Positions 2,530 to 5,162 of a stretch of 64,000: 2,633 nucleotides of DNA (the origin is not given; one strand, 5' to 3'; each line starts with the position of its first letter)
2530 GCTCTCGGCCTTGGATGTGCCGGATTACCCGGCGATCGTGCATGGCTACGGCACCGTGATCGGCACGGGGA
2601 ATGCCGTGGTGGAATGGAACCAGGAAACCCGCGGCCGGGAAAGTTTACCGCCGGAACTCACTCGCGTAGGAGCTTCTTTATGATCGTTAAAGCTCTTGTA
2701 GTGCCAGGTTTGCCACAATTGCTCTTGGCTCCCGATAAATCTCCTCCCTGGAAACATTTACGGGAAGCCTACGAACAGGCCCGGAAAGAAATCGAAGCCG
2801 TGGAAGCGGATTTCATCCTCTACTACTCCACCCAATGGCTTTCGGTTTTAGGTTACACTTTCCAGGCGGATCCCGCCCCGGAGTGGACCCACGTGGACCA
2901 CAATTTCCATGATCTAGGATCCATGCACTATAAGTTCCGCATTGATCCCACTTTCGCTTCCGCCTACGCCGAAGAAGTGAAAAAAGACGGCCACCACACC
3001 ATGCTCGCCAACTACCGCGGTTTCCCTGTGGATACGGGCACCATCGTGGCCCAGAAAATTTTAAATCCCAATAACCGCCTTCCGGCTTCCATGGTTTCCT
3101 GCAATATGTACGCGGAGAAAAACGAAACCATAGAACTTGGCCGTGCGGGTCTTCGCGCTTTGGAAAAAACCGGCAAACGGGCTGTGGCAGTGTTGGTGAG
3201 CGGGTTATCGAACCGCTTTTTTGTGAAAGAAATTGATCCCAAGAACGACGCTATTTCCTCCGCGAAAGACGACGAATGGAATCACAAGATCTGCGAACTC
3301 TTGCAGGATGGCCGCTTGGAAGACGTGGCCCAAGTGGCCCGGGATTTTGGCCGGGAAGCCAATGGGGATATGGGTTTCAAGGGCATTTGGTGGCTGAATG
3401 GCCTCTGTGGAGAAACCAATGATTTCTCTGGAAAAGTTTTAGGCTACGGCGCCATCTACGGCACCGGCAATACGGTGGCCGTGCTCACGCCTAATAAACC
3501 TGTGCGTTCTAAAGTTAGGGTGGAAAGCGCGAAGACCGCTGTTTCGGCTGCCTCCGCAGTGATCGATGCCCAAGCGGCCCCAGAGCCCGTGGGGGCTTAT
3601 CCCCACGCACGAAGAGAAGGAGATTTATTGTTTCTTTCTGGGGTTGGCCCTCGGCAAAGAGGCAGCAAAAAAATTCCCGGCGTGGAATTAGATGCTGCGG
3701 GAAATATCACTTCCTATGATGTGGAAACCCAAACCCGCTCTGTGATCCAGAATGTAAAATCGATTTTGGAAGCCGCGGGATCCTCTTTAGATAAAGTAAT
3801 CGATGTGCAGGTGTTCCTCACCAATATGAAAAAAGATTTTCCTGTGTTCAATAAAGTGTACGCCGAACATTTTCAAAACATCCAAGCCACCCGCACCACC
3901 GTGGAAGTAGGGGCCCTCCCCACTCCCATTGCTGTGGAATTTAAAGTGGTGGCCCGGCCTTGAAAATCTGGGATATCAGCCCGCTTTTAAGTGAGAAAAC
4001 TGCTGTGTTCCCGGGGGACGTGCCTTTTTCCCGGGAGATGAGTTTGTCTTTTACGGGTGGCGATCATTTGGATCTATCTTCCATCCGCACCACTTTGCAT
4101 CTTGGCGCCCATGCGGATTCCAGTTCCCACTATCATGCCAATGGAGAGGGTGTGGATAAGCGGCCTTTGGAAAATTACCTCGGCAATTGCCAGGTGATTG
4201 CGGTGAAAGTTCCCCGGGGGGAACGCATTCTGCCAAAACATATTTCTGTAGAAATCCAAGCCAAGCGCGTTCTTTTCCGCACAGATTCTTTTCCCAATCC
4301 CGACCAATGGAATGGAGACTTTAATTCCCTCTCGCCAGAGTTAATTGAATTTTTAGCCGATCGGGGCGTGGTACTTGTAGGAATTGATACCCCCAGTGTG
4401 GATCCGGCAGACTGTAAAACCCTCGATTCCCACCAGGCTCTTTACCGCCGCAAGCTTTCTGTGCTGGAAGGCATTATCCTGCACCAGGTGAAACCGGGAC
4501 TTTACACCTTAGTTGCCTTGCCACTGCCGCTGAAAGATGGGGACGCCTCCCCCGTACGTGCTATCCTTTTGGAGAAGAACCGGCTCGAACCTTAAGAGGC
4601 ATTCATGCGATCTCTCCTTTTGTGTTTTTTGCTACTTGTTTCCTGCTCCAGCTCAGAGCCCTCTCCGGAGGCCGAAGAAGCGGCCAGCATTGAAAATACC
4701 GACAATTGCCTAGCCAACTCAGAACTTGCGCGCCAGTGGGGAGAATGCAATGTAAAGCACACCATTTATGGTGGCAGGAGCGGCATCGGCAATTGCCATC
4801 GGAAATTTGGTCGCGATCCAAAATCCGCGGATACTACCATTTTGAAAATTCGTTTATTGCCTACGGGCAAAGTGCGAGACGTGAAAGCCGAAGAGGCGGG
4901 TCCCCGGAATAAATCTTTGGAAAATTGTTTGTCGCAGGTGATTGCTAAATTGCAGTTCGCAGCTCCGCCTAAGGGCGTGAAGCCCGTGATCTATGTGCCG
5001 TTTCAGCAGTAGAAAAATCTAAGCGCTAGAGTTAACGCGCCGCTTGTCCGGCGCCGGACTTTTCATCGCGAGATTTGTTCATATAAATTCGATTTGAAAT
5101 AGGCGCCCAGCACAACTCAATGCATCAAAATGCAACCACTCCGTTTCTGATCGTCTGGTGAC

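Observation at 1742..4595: LigB-type extradiol dioxygenase alpha/beta pair with a RidA deaminase domain fused to the non-catalytic subunit, plus a cyclase-family (formamidase-like) hydrolase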

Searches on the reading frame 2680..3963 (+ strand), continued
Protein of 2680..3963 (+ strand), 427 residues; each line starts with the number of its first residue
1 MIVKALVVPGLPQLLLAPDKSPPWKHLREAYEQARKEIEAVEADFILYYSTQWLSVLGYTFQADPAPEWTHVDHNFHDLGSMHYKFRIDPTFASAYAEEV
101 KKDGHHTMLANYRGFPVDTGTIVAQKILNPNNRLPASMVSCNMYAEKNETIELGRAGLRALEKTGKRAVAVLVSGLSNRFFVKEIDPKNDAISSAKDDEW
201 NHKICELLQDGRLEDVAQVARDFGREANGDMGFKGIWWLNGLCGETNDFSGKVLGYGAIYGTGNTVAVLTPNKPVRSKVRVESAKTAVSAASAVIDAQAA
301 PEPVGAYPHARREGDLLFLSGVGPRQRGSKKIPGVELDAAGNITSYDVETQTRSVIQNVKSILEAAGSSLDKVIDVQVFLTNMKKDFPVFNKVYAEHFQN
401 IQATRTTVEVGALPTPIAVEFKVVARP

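Call 63: find_homologous_proteins(query=L046:9960-11273:+, max_evalue=1e-30)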
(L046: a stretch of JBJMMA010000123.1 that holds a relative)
Query L046:9960-11273:+ (437 aa): 8000 proteins with E <= 1e-30 among 8000 candidates; the best 120 are listed.
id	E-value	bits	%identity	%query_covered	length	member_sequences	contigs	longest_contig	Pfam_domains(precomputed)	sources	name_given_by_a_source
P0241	2.5e-285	964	93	99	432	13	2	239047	PF22580.3,PF00266.26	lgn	-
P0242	1.2e-267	906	87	99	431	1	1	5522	PF22580.3,PF00266.26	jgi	jgi:kynureninase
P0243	6.4e-250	847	81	97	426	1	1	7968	PF22580.3,PF00266.26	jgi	jgi:kynureninase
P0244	1.1e-244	830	81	97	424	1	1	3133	PF22580.3,PF00266.26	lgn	-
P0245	2.9e-234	796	78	97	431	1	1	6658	PF22580.3,PF00266.26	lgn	-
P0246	3.3e-230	782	75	97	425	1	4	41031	PF22580.3,PF00266.26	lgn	-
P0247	2.0e-221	753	74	97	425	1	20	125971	PF22580.3,PF00266.26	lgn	-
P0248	6.2e-218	742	74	97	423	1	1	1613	PF22580.3,PF00266.26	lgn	-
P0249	1.0e-205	702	70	97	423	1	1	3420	PF22580.3,PF00266.26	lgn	-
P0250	1.7e-203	694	69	97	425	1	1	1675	PF22580.3,PF00266.26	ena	-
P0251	1.8e-203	694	70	97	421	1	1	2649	PF22580.3,PF00266.26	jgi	jgi:kynureninase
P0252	3.7e-202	690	69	97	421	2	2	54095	PF22580.3,PF00266.26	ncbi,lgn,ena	-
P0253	1.0e-201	688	70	97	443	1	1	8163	PF22580.3,PF00266.26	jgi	jgi:kynureninase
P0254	1.8e-201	688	70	96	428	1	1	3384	PF22580.3,PF00266.26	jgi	jgi:kynureninase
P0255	1.0e-198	679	67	97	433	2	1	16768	PF22580.3,PF00266.26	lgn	-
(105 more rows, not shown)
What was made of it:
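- The contig-fingerprint test (call 63) is a weak negative.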

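Call 70: search_protein_families(library=ncbifam, proteins=[L005:9272-9907:+, L021:9428-10078:+, L019:9380-10075:+, L046:5900-6547:+, L078:5870-6505:+, L037:5837-6592:+, L028:1773-2399:+], max_evalue=1e-10)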
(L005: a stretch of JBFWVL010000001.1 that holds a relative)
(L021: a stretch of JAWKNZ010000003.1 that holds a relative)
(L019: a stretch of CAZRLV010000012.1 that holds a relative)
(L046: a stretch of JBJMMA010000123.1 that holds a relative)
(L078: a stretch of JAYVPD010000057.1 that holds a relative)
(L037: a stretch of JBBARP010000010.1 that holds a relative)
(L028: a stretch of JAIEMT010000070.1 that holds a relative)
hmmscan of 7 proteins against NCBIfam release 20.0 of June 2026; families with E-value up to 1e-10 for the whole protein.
L005:9272-9907:+ (211 aa): 1 family
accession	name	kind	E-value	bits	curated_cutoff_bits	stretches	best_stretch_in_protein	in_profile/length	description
TIGR03035.1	trp_arylform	equivalog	3.4e-61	206.8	223.05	1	2-204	1-203/206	arylformamidase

L021:9428-10078:+ (216 aa): 1 family
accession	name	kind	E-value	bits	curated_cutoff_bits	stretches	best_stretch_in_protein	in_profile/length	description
TIGR03035.1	trp_arylform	equivalog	4.8e-54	183.5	223.05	1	7-212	1-205/206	arylformamidase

L019:9380-10075:+ (231 aa): 1 family
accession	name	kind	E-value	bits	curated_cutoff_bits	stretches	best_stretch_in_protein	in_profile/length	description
TIGR03035.1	trp_arylform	equivalog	1.4e-61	208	223.05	1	13-214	1-203/206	arylformamidase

L046:5900-6547:+ (215 aa): 1 family
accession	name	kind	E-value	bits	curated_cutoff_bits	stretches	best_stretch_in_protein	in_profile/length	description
TIGR03035.1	trp_arylform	equivalog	5.2e-58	196.4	223.05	1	6-207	2-203/206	arylformamidase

L078:5870-6505:+ (211 aa): 1 family
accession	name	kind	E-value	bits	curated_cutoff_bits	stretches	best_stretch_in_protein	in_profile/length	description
TIGR03035.1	trp_arylform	equivalog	1.3e-54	185.3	223.05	1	8-208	2-203/206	arylformamidase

L037:5837-6592:+ (251 aa): 1 family
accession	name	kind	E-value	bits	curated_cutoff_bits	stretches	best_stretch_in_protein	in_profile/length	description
TIGR03035.1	trp_arylform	equivalog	2e-59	201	223.05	1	46-248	2-203/206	arylformamidase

L028:1773-2399:+ (209 aa): 1 family
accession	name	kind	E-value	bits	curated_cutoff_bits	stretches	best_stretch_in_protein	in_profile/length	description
TIGR03035.1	trp_arylform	equivalog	6.8e-62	209.1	223.05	1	3-203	2-203/206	arylformamidase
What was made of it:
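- On Kynurenine formamidase KynB (cyclase family, TIGR03035): KynBs embedded in canonical kynurenine clusters of the same phyla score 185-209 bits, so the shortfall is lineage-wide and not function-specific (call 70).
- Tried and rejected: Rejected: a divergent function for ORF3 because of its sub-cutoff TIGR03035 score (call 70).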

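Call 79: predict_structure(alignment_id=A3)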
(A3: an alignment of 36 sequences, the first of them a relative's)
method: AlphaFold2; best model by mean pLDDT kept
length: 427 residues; sequences in the alignment: 36
mean_pLDDT: 90.0   pTM: 0.68
mean pLDDT of the five models: 90.0, 87.9, 87.9, 85.3, 83.1
residues with pLDDT >= 90: 280; 70-90: 125; 50-70: 14; < 50: 8
segments of 3 or more residues with pLDDT < 50: 282-289
pLDDT, mean of each block of 10 residues (from residue 1): 98 96 97 98 98 84 93 87 95 97 89 79 98 96 86 97 98 91 79 91 98 96 87 93 96 96 96 87 42 80 79 85 87 88 90 96 93 92 91 90 83 85 91
secondary structure, 60 per line:
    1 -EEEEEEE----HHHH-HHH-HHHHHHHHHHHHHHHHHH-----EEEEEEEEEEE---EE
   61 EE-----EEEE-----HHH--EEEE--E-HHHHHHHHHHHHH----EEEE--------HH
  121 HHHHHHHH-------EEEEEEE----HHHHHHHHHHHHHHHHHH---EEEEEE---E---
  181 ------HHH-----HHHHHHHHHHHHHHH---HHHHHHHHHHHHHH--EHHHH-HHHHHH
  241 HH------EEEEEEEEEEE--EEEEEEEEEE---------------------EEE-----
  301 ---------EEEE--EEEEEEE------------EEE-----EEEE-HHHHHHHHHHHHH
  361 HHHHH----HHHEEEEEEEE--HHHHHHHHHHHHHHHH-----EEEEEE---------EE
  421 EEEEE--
elements in order: E2-8 H13-16 H22-39 E45-55 E59-62 E68-71 E82-85 H90-102 E107-110 H119-128 E136-142 H147-164 E168-173 H195-209 H213-226 H230-233 H235-242 E249-259 E262-271 E293-295 E310-313 E316-322 E335-337 E343-346 H348-365 E373-380 H383-398 E404-409 E419-425
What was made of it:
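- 3484..3570 (+): Flexible interdomain linker (aa 269-297). The only AF2 segment with pLDDT below 50 is aa 282-289; both flanking domains are confident (mean pLDDT 90, pTM 0.68) (call 79).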

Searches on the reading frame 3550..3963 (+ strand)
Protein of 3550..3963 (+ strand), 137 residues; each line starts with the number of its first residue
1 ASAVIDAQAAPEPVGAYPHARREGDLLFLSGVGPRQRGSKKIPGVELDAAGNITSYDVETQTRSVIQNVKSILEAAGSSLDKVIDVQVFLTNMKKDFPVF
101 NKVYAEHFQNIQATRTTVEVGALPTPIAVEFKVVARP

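Call 43: search_solved_structures(query=window:3550-3963:+, max_evalue=1e-10, show_alignments=2)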
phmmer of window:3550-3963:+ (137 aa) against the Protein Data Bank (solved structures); distinct sequences matched with E-value up to 1e-10: 22.
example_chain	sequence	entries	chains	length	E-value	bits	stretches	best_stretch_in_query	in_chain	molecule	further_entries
6izh_A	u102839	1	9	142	6e-25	91.1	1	10-135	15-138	2-aminomuconate deaminase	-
2dyy_A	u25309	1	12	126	1.1e-21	80.6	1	4-135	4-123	UPF0076 protein PH0854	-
2csl_A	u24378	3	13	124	1.9e-18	70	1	7-135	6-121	protein translation initiation inhibitor | translation initiation inhibitor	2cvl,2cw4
1jd1_A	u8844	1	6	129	1.2e-17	67.5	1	7-135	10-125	HYPOTHETICAL 13.9 KDA PROTEIN IN FCY2-PET117 INTERGENIC REGION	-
1x25_A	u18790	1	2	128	1.8e-17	66.9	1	7-135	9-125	Hypothetical UPF0076 protein ST0811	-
5yu2_A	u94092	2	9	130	3.7e-17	65.9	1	4-136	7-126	Translation initiation inhibitor homologue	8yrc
1xrg_A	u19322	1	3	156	2.5e-16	63.2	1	4-135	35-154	Putative translation initiation inhibitor, yjgF family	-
8v8r_A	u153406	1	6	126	4e-16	62.5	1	5-135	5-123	Enamine/imine deaminase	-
5v4d_A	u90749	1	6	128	4.2e-16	62.5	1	2-135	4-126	Putative translational inhibitor protein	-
3quw_A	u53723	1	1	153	9.2e-15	58.1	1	7-135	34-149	Protein MMF1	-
3l7q_A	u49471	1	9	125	1.1e-14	57.9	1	7-135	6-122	Putative translation initiation inhibitor, aldR regulator-like protein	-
3mqw_A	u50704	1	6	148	1.5e-14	57.5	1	4-135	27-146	putative Endoribonuclease L-PSP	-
3m1x_A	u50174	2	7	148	1.5e-14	57.5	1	4-135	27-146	putative Endoribonuclease L-PSP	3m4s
1qd9_A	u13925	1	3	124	1.7e-13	54.1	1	45-135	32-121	PURINE REGULATORY PROTEIN YABJ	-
5y6u_A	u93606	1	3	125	1.7e-13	54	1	45-135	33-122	YabJ protein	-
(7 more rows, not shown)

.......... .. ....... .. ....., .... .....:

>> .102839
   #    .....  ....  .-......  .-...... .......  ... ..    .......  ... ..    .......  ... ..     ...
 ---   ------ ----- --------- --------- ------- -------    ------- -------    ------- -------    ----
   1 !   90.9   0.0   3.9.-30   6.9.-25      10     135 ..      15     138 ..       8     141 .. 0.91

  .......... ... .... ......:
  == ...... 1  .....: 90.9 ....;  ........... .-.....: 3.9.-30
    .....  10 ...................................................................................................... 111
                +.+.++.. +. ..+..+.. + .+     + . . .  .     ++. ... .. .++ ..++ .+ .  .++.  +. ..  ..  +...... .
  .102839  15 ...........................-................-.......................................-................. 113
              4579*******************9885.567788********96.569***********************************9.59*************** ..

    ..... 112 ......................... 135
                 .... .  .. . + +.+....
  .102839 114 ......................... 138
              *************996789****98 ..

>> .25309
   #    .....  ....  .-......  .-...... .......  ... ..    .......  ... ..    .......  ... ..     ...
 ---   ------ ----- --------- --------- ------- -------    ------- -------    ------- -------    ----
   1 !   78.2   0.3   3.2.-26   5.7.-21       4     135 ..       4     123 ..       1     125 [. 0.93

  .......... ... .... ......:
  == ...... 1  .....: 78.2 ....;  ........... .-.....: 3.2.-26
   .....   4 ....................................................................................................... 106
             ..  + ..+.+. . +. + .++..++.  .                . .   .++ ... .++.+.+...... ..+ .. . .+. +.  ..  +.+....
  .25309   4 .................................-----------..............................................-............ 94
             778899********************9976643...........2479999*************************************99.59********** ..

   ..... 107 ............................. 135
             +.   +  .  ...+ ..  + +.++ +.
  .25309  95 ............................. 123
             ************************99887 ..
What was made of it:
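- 3571..3963 (+): AmnD-type RidA (2-aminomuconate deaminase-like) domain, aa 298-427 plus stop. Best PDB RidA hit is 6izh, a 2-aminomuconate deaminase (E 6e-25), and the domain shares its insertion relative to generic RidA 2dyy (call 43).
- On 2-aminomuconate deaminase (AmnD-type RidA): They align with the R/E positions of 6izh and 2dyy (call 43). An 11-residue insertion relative to 2dyy is shared with 6izh (call 43).
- It shares the AmnD/AmnE-specific insertion (call 43).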

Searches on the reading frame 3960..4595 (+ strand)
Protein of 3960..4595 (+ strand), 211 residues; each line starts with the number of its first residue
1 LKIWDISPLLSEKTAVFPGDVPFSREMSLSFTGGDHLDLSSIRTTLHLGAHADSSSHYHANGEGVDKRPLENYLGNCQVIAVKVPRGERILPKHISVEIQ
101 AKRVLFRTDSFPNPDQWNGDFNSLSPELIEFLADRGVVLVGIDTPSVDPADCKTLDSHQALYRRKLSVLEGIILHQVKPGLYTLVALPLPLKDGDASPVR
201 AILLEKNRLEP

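Call 3: search_protein_families(library=pfam, proteins=[window:3960-4595:+], max_evalue=0.01)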
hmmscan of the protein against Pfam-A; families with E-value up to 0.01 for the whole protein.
window:3960-4595:+ (211 aa): 1 family
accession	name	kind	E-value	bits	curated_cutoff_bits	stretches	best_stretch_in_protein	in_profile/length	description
PF04199.19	Cyclase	-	1.3e-16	61.6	23.1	1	5-149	2-142/142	Putative cyclase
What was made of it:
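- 3960..4595 (+): Kynurenine (aryl)formamidase KynB, cyclase family, 211 aa, TTG start. Pfam Cyclase, E 1e-16 (call 3).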

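Call 4: search_protein_families(library=ncbifam, proteins=[window:3960-4595:+], max_evalue=0.01)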
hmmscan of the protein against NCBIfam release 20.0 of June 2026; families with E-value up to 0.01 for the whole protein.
window:3960-4595:+ (211 aa): 1 family
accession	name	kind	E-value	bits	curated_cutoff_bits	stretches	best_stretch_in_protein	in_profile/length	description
TIGR03035.1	trp_arylform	equivalog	8.5e-60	202.2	223.05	1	2-203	1-203/206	arylformamidase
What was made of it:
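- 3960..4595 (+): TIGR03035 scores 202 bits (cutoff 223) (call 4).
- Checked: NCBIfam arylformamidase TIGR03035 scores 202 bits against a cutoff of 223 (call 4).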

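Call 8: search_solved_structures(query=window:3960-4595:+, max_evalue=0.01)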
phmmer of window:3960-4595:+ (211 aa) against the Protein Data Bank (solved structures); distinct sequences matched with E-value up to 0.01: 7.
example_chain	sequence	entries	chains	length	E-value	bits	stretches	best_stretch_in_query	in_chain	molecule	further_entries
4cog_A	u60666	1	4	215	1e-44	155.9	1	3-203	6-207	KYNURENINE FORMAMIDASE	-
4cob_A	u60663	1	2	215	6.2e-44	153.4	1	2-203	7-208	KYNURENINE FORMAMIDASE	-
4cz1_A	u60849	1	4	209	8.1e-33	117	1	4-203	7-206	KYNURENINE FORMAMIDASE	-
4co9_A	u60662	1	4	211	8.4e-33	117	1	4-203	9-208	KYNURENINE FORMAMIDASE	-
8hmo_A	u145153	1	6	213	7.3e-19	71.4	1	1-210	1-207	Metal-dependent hydrolase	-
1r61_A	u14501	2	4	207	1.1e-15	61.1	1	1-206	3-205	metal-dependent hydrolase | Hydrolase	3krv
8f9x_A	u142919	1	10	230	0.0093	18.8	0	37-75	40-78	Cyclase family protein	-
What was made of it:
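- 3960..4595 (+): PDB KynB 4cog and 4cob, E 1e-44 (call 8).
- On Kynurenine formamidase KynB (cyclase family, TIGR03035): 4cog and 4cob E 1e-44 (call 8).
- Checked: Best solved relatives are kynurenine formamidases 4cog and 4cob (E 1e-44) (call 8).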

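Call 70: search_protein_families(library=ncbifam, proteins=[window:3960-4595:+], max_evalue=1e-10)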
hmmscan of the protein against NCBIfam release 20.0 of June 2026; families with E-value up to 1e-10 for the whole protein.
window:3960-4595:+ (211 aa): 1 family
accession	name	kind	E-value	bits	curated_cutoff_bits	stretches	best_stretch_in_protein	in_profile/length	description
TIGR03035.1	trp_arylform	equivalog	8.5e-60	202.2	223.05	1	2-203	1-203/206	arylformamidase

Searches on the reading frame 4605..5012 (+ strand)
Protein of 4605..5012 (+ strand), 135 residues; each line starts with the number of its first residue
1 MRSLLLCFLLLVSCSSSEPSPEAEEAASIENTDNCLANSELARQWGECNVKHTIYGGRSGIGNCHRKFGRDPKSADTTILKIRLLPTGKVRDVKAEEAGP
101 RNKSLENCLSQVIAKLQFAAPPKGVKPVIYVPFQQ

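Call 3: search_protein_families(library=pfam, proteins=[window:4605-5012:+], max_evalue=0.01)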
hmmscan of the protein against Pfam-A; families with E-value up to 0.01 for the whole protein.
window:4605-5012:+ (135 aa): 0 families
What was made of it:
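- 4605..5012 (+): 135-aa predicted lipoprotein of unknown function, conserved directly downstream of KynB in Bdellovibrionales-type relatives; possibly the last gene of the transcription unit. No Pfam hit (call 3).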
